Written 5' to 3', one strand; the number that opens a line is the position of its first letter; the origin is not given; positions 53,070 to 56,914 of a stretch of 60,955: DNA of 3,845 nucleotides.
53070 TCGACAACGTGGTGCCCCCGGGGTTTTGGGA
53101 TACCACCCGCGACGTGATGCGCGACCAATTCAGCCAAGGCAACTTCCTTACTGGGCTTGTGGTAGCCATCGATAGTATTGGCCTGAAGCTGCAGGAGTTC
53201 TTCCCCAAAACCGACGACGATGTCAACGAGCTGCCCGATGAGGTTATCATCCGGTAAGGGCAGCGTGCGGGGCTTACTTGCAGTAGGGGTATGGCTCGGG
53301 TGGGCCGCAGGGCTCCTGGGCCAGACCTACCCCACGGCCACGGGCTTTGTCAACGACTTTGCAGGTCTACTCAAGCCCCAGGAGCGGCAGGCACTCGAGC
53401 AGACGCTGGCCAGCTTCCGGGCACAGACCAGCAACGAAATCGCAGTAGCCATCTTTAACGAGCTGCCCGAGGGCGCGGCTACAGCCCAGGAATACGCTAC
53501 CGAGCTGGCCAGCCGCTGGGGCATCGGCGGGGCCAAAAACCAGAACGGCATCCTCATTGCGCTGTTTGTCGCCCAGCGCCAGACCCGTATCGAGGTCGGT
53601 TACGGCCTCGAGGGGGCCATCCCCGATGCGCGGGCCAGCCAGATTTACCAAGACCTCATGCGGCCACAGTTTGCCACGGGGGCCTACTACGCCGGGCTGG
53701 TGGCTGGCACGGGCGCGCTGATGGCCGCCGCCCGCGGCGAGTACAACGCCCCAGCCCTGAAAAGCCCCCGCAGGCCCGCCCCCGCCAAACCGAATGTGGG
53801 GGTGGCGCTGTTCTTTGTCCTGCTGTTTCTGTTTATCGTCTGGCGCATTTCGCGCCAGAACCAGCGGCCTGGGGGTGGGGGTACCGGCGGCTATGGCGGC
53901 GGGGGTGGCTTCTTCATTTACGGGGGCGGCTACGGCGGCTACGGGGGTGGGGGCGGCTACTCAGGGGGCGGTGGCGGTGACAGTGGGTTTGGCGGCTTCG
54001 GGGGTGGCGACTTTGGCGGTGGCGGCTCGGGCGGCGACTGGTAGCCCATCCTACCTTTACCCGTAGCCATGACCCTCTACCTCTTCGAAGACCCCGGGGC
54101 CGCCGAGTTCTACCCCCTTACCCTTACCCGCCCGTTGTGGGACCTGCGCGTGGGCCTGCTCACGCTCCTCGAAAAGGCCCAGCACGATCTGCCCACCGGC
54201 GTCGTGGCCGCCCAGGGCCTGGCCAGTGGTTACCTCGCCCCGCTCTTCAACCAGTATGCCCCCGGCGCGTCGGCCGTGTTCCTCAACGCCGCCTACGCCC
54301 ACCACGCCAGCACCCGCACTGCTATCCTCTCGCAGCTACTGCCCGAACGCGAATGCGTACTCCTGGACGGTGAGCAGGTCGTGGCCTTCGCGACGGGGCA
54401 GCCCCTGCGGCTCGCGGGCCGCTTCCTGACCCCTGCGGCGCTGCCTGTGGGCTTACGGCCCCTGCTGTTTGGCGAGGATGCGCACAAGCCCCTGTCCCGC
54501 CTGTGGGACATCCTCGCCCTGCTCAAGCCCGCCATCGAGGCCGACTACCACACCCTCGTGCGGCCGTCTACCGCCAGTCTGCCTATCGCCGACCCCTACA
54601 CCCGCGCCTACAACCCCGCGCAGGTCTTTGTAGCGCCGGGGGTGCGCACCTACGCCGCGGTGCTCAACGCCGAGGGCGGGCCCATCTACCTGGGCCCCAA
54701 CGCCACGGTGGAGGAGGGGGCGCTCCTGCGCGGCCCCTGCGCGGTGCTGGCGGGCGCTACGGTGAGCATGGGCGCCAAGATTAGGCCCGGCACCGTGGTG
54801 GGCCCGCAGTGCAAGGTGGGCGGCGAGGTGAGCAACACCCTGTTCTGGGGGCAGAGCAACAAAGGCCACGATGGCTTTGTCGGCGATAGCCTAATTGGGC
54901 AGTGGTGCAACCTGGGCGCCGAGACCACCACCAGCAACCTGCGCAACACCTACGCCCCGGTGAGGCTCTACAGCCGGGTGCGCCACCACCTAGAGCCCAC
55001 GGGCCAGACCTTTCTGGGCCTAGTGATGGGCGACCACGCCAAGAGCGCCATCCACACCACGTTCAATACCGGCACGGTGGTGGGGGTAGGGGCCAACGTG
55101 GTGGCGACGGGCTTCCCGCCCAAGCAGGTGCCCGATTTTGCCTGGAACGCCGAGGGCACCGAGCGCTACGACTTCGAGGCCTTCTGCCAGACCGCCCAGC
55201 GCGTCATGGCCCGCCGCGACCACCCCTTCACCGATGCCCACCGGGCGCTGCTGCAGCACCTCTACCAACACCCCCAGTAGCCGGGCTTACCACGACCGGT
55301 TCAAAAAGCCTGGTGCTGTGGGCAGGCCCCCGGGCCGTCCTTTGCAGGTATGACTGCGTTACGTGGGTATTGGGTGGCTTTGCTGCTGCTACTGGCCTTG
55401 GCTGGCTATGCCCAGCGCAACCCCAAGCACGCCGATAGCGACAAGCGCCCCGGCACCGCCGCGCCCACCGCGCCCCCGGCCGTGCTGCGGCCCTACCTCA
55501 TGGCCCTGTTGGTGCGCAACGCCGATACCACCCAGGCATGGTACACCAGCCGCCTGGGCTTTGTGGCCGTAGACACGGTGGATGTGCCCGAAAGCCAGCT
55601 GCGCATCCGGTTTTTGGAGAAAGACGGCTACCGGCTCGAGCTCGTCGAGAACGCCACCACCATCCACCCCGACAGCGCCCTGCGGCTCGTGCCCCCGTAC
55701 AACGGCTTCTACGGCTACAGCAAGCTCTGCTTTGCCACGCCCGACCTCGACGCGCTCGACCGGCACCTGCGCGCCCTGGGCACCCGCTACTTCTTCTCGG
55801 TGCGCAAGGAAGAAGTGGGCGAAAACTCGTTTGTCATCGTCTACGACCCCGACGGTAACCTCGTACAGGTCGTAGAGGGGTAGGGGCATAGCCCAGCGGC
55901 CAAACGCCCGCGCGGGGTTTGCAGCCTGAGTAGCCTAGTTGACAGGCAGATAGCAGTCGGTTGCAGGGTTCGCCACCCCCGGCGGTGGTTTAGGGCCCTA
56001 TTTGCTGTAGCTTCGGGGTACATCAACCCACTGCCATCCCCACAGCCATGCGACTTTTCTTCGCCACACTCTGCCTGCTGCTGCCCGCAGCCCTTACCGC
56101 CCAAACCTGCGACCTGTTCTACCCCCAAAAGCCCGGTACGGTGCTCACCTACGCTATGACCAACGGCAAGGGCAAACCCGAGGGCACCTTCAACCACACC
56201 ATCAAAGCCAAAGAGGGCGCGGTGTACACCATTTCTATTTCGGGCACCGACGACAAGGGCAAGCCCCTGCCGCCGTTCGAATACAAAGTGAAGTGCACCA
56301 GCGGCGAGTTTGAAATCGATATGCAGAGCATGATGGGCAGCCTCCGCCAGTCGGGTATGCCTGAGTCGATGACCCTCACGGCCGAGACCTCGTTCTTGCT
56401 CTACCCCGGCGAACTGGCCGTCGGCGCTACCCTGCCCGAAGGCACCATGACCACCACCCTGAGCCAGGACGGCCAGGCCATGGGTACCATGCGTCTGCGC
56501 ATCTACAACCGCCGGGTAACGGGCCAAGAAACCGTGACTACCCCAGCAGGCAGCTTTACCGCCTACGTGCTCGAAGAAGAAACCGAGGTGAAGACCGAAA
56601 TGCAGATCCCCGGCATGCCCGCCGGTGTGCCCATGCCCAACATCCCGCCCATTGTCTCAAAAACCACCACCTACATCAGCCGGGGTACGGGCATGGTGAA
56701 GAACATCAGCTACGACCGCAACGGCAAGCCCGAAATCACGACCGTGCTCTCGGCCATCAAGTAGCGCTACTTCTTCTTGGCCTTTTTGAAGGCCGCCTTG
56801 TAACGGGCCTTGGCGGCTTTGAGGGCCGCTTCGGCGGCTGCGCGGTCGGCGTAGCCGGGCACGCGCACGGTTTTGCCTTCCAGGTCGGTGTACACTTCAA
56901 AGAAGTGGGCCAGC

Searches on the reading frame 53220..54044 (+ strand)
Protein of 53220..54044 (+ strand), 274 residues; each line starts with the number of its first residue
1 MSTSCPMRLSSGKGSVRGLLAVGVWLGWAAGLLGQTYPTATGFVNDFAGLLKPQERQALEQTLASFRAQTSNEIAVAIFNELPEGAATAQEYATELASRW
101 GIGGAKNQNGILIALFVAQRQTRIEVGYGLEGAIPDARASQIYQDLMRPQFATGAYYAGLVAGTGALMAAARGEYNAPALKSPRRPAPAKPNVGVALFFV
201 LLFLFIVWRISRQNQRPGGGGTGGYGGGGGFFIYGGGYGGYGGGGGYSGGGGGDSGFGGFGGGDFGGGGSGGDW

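Call 21: search_protein_families(library=pfam, proteins=[window:53220-54044:+], max_evalue=0.0001)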
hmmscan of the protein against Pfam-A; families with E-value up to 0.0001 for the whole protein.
window:53220-54044:+ (274 aa): 1 family
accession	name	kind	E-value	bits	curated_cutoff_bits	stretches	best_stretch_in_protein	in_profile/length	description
PF04536.20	TPM_phosphatase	-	5.2e-36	123.8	22.1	1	44-169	1-124/125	TPM domain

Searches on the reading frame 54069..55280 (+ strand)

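Call 21: search_protein_families(library=pfam, proteins=[window:54069-55280:+], max_evalue=0.0001)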
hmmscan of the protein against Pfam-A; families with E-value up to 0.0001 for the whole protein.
window:54069-55280:+ (403 aa): 1 family
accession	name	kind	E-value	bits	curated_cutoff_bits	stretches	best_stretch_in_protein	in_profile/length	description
PF13562.11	NTP_transf_4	-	1e-17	65.1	27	1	4-164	2-149/153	Sugar nucleotidyl transferase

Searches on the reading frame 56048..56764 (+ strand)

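Call 94: search_protein_families(library=pfam, proteins=[window:56048-56764:+], max_evalue=0.00001)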
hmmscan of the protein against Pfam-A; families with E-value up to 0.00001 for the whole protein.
window:56048-56764:+ (238 aa): 1 family
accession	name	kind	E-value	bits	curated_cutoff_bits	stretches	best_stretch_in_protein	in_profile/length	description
PF21347.3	DUF3108_like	-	2.4e-34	119.4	27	1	29-234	2-199/199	DUF3108-like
